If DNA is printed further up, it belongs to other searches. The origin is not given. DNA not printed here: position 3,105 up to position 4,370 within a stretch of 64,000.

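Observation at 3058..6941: Low-GC orphan-gene cassette bracketed by a 124/129-bp structured inverted-repeat pair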

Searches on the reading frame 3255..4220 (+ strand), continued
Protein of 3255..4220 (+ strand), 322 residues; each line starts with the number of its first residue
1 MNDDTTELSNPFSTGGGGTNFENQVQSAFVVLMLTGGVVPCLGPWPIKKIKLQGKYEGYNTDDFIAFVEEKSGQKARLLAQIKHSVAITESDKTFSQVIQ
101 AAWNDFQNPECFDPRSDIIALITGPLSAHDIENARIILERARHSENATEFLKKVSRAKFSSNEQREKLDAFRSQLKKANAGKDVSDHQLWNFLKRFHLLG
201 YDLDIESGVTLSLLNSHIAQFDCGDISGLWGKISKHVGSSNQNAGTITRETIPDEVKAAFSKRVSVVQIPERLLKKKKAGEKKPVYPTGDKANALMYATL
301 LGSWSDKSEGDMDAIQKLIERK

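Call 33: fold_search(model_id=the predicted structure, library=pdb)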
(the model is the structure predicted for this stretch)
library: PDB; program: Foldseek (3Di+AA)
matches with E <= 10: 377; with E <= 0.001: 17
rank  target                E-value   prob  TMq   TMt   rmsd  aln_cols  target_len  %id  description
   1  9hr5_C                1.1e-06  1.00  0.45  0.38  17.1       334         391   15  Salmonella enterica Lamassu LmuA nuclease tetramer bound to DNA duplex (released 2025-10-01)
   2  9hr5_A                1.2e-06  1.00  0.45  0.39  17.4       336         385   14  Salmonella enterica Lamassu LmuA nuclease tetramer bound to DNA duplex (released 2025-10-01)
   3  9nxx_D                2.3e-05  1.00  0.44  0.38  16.1       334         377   13  LmuA_conformation 1 (released 2025-12-17)
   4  9nxx_B                6.3e-05  1.00  0.38  0.33  17.3       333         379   14  LmuA_conformation 1 (released 2025-12-17)
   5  8zue_A                9.3e-05  1.00  0.40  0.26   6.6       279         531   11  cryo-electron microscopy (cryo-EM) structure of the Hachiman defense system from Escherichia coli (released 2025-03-26)
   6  6wan_F                1.2e-04  1.00  0.42  0.34   5.9       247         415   12  Structure of Acinetobacter baumannii Cap4 SAVED/CARF-domain containing receptor with the cyclic trinucleotide 3'3'3'-c (released 2020-06-17)
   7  6vm5                  1.5e-04  1.00  0.38  0.30   6.9       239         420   12  Structure of Moraxella osloensis Cap4 SAVED/CARF-domain containing receptor (released 2020-06-17)
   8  6wam_F                1.6e-04  1.00  0.42  0.34   5.9       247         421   12  Structure of Acinetobacter baumannii Cap4 SAVED/CARF-domain containing receptor (released 2020-06-17)
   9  6vm6_E                4.0e-04  1.00  0.42  0.33   5.9       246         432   11  Structure of Acinetobacter baumannii Cap4 SAVED/CARF-domain containing receptor with the cyclic trinucleotide 2'3'3'-c (released 2020-06-17)
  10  6wam_A                4.7e-04  1.00  0.41  0.32   5.9       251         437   11  Structure of Acinetobacter baumannii Cap4 SAVED/CARF-domain containing receptor (released 2020-06-17)
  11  9hqx_A                4.7e-04  1.00  0.37  0.33   7.1       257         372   14  Salmonella enterica Lamassu LmuACB bound to DNA duplex (released 2025-10-01)
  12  6wam_E                6.5e-04  1.00  0.42  0.34   5.7       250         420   12  Structure of Acinetobacter baumannii Cap4 SAVED/CARF-domain containing receptor (released 2020-06-17)
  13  8dgc_B                7.3e-04  1.00  0.42  0.08   6.7       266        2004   13  Avs3 bound to phage PhiV-1 terminase (released 2022-08-03)
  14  6vm6_F                8.2e-04  1.00  0.42  0.33   5.7       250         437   12  Structure of Acinetobacter baumannii Cap4 SAVED/CARF-domain containing receptor with the cyclic trinucleotide 2'3'3'-c (released 2020-06-17)
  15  9uxh_C                8.2e-04  1.00  0.34  0.30  21.2       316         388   11  type II Lamassu, LmuACB with DNA (released 2026-03-25)
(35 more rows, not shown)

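Call 40: search_solved_structures(query=A3, max_evalue=10, show_alignments=2)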
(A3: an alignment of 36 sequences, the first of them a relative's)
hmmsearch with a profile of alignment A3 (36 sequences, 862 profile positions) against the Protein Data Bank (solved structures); distinct sequences matched with E-value up to 10: 1.
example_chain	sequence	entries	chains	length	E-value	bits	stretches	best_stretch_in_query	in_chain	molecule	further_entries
3lwf_A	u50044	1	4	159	1.3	10.3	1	421-461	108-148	Putative transcriptional regulator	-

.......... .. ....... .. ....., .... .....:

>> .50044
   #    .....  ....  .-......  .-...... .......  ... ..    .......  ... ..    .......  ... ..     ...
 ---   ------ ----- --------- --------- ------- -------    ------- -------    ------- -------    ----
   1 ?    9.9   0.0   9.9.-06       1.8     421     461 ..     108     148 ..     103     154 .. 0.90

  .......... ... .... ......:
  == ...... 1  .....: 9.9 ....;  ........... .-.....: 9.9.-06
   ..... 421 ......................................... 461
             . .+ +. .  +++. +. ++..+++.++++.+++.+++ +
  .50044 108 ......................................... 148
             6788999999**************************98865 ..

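Call 41: find_encoding_contigs(protein=P0130, flank=8000, max_places=3)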
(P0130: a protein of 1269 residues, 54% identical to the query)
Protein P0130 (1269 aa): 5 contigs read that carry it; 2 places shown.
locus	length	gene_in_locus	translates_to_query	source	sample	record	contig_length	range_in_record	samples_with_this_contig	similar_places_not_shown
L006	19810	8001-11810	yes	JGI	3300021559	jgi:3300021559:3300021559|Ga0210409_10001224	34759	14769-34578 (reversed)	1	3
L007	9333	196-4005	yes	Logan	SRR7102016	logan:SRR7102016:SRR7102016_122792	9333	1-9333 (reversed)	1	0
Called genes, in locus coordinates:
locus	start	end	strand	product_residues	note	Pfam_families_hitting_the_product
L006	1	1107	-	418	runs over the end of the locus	PF00872:Transposase_mut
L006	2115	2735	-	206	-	-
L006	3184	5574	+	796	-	PF04313:HSDR_N (faint), PF00270:DEAD, PF04851:ResIII, PF18766:SWI2_SNF2, PF00271:Helicase_C (weak), PF08463:EcoEI_R_C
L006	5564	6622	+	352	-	-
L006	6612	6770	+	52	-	-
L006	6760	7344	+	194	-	PF06414:Zeta_toxin (weak), PF13671:AAA_33 (weak)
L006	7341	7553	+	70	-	-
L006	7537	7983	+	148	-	PF08463:EcoEI_R_C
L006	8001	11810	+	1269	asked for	-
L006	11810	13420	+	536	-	PF12161:HsdM_N (weak), PF02384:N6_Mtase, PF01170:UPF0020 (weak)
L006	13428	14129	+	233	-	PF05635:23S_rRNA_IVP (faint)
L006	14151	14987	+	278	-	PF27146:Y4jL_N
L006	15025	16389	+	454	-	PF01420:Methylase_S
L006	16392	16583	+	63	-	-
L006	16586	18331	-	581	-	PF05157:MshEN, PF00437:T2SSE, PF13604:AAA_30 (weak)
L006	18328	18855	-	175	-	-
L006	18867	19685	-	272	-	-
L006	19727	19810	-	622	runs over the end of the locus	-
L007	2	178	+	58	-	?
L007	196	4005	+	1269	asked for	-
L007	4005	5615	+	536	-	PF12161:HsdM_N (weak), PF02384:N6_Mtase, PF01170:UPF0020 (weak)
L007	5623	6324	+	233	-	PF05635:23S_rRNA_IVP (faint)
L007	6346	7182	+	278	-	PF27146:Y4jL_N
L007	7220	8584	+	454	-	PF01420:Methylase_S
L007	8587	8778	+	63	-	-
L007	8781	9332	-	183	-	?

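Call 47: find_encoding_contigs(protein=P0037, flank=10000, max_places=4)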
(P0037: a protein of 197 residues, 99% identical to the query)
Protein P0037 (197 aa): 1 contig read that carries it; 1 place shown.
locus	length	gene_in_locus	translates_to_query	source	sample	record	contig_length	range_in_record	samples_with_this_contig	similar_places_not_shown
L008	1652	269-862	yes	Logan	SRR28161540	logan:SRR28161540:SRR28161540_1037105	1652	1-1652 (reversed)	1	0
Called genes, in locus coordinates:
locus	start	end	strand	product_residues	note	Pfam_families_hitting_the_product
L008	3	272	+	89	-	?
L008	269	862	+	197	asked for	-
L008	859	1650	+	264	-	?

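Call 48: find_encoding_contigs(protein=P0002, flank=10000, max_places=4)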
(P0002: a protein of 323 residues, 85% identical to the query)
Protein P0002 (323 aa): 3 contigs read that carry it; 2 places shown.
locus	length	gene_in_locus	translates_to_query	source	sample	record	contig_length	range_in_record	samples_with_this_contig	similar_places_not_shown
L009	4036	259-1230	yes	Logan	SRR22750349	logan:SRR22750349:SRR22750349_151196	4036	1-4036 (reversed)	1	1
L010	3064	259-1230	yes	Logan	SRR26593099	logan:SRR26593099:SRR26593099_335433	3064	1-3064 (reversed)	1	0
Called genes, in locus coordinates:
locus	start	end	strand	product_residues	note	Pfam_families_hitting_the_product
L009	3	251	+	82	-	?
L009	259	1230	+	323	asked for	-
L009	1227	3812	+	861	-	-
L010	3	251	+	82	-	?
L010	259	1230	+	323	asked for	-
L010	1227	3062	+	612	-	?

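Call 49: find_encoding_contigs(protein=P0006, flank=10000, max_places=4)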
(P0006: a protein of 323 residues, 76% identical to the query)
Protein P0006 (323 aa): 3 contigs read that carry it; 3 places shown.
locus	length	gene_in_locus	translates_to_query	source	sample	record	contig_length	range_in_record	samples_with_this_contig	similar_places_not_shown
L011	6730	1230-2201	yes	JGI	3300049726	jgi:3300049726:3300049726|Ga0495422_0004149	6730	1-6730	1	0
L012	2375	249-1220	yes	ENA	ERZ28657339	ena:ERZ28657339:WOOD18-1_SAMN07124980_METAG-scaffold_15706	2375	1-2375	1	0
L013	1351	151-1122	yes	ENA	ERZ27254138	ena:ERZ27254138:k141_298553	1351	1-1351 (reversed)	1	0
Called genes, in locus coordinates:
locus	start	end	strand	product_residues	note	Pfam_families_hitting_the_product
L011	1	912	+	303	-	?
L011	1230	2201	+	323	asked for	-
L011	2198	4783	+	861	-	-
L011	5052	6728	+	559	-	?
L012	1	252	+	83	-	?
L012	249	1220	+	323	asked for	-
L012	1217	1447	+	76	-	-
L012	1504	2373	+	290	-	?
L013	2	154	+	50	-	?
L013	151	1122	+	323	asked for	-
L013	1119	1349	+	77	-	?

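Call 54: predict_structure(alignment_id=A3)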
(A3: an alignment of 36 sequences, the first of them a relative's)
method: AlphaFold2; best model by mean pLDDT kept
length: 861 residues; sequences in the alignment: 36
mean_pLDDT: 87.8   pTM: 0.60
mean pLDDT of the five models: 87.8, 87.6, 86.1, 80.2, 79.1
residues with pLDDT >= 90: 522; 70-90: 278; 50-70: 55; < 50: 6
segments of 3 or more residues with pLDDT < 50: 181-183
pLDDT, mean of each block of 10 residues (from residue 1): 62 72 70 80 88 94 90 74 82 92 93 93 97 92 95 97 92 78 65 95 97 86 71 91 93 96 94 76 86 86 93 95 92 90 94 90 91 85 84 92 89 87 75 91 93 92 93 90 89 92 92 88 88 90 91 91 73 90 91 89 92 83 79 92 94 87 87 94 90 73 89 92 79 94 93 95 90 92 91 92 76 92 94 94 91 71 34
secondary structure, 60 per line:
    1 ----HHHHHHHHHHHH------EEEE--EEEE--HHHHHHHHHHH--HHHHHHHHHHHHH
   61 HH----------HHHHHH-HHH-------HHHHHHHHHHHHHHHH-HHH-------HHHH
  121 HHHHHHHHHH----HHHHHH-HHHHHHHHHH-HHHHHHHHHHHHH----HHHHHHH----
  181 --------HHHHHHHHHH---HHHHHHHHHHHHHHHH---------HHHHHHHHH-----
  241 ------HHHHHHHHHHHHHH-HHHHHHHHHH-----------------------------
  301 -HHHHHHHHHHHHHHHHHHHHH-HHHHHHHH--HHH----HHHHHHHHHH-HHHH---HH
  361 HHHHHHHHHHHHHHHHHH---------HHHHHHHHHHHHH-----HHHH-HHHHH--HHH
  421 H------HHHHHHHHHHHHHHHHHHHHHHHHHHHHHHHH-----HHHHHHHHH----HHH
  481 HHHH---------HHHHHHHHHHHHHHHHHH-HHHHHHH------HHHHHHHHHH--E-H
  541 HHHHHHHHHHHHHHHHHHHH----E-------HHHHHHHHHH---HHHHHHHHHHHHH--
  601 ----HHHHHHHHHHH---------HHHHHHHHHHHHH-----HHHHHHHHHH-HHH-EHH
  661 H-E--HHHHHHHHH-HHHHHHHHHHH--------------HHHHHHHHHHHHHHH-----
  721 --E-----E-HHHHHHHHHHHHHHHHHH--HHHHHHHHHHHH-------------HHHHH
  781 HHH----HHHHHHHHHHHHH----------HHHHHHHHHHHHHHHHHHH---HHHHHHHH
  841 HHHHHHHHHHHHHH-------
elements in order (helices of 4 or more, strands of 3 or more residues): H5-16 E23-26 E29-32 H35-45 H48-62 H73-78 H90-105 H117-130 H135-140 H142-151 H153-165 H170-176 H189-198 H202-217 H227-235 H247-260 H262-271 H302-322 H324-331 H341-350 H352-355 H359-378 H388-400 H406-409 H411-415 H418-421 H428-459 H465-473 H478-484 H494-511 H513-519 H526-535 H540-560 H573-582 H586-598 H605-615 H625-637 H643-652 H666-674 H676-686 H701-715 H731-748 H751-762 H776-783 H788-800 H811-829 H833-854

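Call 59: fold_search(model_id=the predicted structure, library=pdb)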
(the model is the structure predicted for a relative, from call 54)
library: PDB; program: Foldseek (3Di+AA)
matches with E <= 10: 913; with E <= 0.001: 11
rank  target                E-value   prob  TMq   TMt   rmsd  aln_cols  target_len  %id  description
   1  3w5k_A                3.5e-05  1.00  0.18  0.18  21.5      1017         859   12  Crystal structure of Snail1 and importin beta complex (released 2014-03-05)
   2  1qgk_A                1.5e-04  1.00  0.21  0.21  20.3      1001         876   11  STRUCTURE OF IMPORTIN BETA BOUND TO THE IBB DOMAIN OF IMPORTIN ALPHA (released 1999-05-24)
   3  8cdj_D                2.1e-04  1.00  0.19  0.20  24.6       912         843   11  CAND1 b-hairpin++-SCF-SKP2 CAND1 rolling SCF engaged (released 2023-04-19)
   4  4c0o_B                3.3e-04  1.00  0.24  0.23  18.0      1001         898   13  Transportin 3 in complex with phosphorylated ASF/SF2 (released 2014-01-22)
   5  7zbw_D                6.8e-04  0.99  0.16  0.16  26.9       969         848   11  CAND1-SCF-SKP2 CAND1 rolling-2 SCF engaged (released 2023-04-19)
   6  3w3v                  8.1e-04  0.99  0.16  0.14  27.6      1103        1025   12  Crystal structure of Kap121p mutant D353K/E396K/D438K (released 2013-04-10)
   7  8h3q_A                9.0e-04  1.00  0.19  0.16  24.7      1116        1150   11  Cryo-EM Structure of the CAND1-Cul3-Rbx1 complex (released 2023-10-11)
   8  7z8t_D                9.3e-04  1.00  0.18  0.15  25.8       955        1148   12  CAND1-SCF-SKP2 CAND1 engaged SCF rocked (released 2023-04-19)
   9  5dis_A                9.6e-04  1.00  0.22  0.20  19.8       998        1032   10  Crystal structure of a CRM1-RanGTP-SPN1 export complex bound to a 113 amino acid FG-repeat containing fragment of Nup2 (released 2015-11-04)
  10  5me3_A                9.6e-04  1.00  0.22  0.20  25.7      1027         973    9  Structure of the Scc2 C-terminus (released 2017-01-11)
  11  3zjy_G                1.0e-03  1.00  0.30  0.29  17.2      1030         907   13  Crystal Structure of Importin 13 - RanGTP - eIF1A complex (released 2013-04-10)
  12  7q4o_A                1.3e-03  1.00  0.26  0.26  20.0       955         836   12  Substrate-bound A-like U2 snRNP (released 2022-03-30)
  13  9g33_UT               1.4e-03  0.99  0.18  0.09  33.7      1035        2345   12  Stalled 90S - Utp23-Krr1-deltaC3 (released 2025-06-18)
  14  4a0c_A                1.5e-03  1.00  0.20  0.17  23.9       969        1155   12  Structure of the CAND1-CUL4B-RBX1 complex (released 2011-11-30)
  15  3wyf_C                1.5e-03  0.99  0.19  0.17  21.1      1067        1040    9  Crystal structure of Xpo1p-Yrb2p-Gsp1p-GTP complex (released 2014-11-12)
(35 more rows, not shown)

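Call 74: search_dna_similar(query=L001:1357-3945:+, collection=plasmids, mode=protein, max_rows=15)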
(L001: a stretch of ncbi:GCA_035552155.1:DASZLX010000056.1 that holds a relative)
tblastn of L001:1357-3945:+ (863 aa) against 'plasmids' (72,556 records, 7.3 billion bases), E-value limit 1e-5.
Records with a match: 24; places in all: 25; records where one place covers at least 80% of the query: 22.
Best place of each record, by identity: <60% 24.
By first word of the organism name: Rhizobium 6; Shewanella 3; Cupriavidus 2; Ralstonia 2; Buttiauxella 1; Aminobacter 1; Photobacterium 1; Adhaeribacter 1; Acetobacter 1; Bradyrhizobium 1; and 5 more.
By predicted mobility (MOB-suite, as given by PLSDB): conjugative 11; non-mobilizable 8; mobilizable 5.
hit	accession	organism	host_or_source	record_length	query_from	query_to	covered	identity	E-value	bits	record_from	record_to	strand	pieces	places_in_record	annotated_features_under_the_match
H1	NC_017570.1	Shewanella baltica BA175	-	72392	7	861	99%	47.0%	0e+0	761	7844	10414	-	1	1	hypothetical protein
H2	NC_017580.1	Shewanella baltica OS117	-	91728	9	862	99%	42.9%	0e+0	710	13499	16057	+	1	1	hypothetical protein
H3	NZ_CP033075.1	Buttiauxella sp. 3AFRM03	Cerambycidae sp.,pure isolate,larvae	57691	9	854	98%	37.4%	1e-180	585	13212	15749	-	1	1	hypothetical protein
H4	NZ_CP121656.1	Rhizobium sp. CB3171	Calliandra calothyrsus,cell culture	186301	6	860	99%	28.1%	4e-86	309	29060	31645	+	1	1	helix-turn-helix transcriptional regulator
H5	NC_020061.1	Rhizobium tropici CIAT 899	Phaseolus vulgaris root nodule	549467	10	853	98%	28.2%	1e-75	277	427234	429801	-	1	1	helix-turn-helix transcriptional regulator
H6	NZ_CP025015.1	Rhizobium leguminosarum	Lotus corniculatus,Bacteria culture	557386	21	853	97%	28.3%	2e-75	277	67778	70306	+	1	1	helix-turn-helix transcriptional regulator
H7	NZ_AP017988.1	Aminobacter sp. SS-2016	Lotus japoicus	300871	8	858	99%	27.6%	1e-73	271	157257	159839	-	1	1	helix-turn-helix transcriptional regulator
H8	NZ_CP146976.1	Photobacterium damselae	-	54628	185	854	78%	35.0%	3e-125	424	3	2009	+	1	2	none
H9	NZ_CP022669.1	Rhizobium leguminosarum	single cell,root nodules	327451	8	860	99%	27.3%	1e-78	286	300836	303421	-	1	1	helix-turn-helix transcriptional regulator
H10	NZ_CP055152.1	Adhaeribacter radiodurans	Cell culture,rhizospheric soil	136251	22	862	97%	27.5%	1e-86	310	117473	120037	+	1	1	hypothetical protein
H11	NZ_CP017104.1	Rhizobium gallicum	Phaseolus vulgaris,Whole ...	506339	6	860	99%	27.0%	8e-78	284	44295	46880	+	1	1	helix-turn-helix transcriptional regulator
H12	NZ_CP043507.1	Acetobacter vaccinii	cell culture,blue berry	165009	22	858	97%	27.1%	4e-67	252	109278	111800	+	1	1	helix-turn-helix transcriptional regulator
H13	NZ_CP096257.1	Bradyrhizobium barranii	Glycine max cv. AC Glengarry,Cell ...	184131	4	829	96%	27.1%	4e-73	270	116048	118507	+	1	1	hypothetical protein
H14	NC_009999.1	Shewanella baltica OS195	-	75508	15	855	97%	26.6%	1e-56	219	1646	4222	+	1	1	HigA family addiction module antitoxin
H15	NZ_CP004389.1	Thalassospira xiamenensis M-5 = DSM 17429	surface seawater from the sea close to ...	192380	8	860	99%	25.6%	2e-70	262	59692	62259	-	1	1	helix-turn-helix transcriptional regulator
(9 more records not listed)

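Call 75: get_annotated_region(hit=H1, flank=9000)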
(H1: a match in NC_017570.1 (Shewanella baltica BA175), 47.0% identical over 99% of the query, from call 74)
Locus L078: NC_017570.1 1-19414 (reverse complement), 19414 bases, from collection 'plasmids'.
description: Shewanella baltica BA175 plasmid pSBAL17501, complete sequence
organism: Shewanella baltica BA175 (NCBI taxid 693974)
taxonomy: Bacteria; Pseudomonadota; Gammaproteobacteria; Alteromonadales; Shewanellaceae; Shewanella; Shewanella baltica; Shewanella baltica BA175
host: -; source: -; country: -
typing (MOB-suite, as given by PLSDB): conjugative; replicon rep_cluster_559; relaxase MOBF; mating-pair formation MPF_F
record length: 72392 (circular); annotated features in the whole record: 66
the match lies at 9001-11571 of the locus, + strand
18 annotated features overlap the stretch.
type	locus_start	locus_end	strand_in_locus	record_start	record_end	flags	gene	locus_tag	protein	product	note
CDS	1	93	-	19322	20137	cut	traK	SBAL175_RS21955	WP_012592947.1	type-F conjugative transfer system secretin TraK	-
CDS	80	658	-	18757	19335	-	traE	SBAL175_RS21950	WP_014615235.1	type IV conjugative transfer system protein TraE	-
CDS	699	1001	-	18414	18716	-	traL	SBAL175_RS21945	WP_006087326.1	type IV conjugative transfer system protein TraL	-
CDS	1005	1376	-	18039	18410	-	-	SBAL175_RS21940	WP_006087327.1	hypothetical protein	-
CDS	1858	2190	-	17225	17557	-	-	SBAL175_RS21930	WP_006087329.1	helix-turn-helix domain-containing protein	-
CDS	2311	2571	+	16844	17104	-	-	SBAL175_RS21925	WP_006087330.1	hypothetical protein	-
CDS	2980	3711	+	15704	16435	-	-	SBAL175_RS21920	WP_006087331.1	hypothetical protein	-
CDS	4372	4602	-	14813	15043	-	-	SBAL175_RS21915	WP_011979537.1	hypothetical protein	-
CDS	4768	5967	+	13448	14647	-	-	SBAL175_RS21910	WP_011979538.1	ParA family protein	-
CDS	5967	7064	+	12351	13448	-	-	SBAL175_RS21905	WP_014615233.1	ParB family protein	-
CDS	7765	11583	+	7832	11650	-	-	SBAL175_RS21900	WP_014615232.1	hypothetical protein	-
CDS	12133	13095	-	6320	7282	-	-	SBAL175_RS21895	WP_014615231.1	hypothetical protein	-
CDS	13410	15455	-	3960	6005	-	-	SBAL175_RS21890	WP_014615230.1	hypothetical protein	-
CDS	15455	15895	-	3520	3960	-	-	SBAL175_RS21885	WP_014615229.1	hypothetical protein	-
CDS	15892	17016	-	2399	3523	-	-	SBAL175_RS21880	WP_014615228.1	hypothetical protein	-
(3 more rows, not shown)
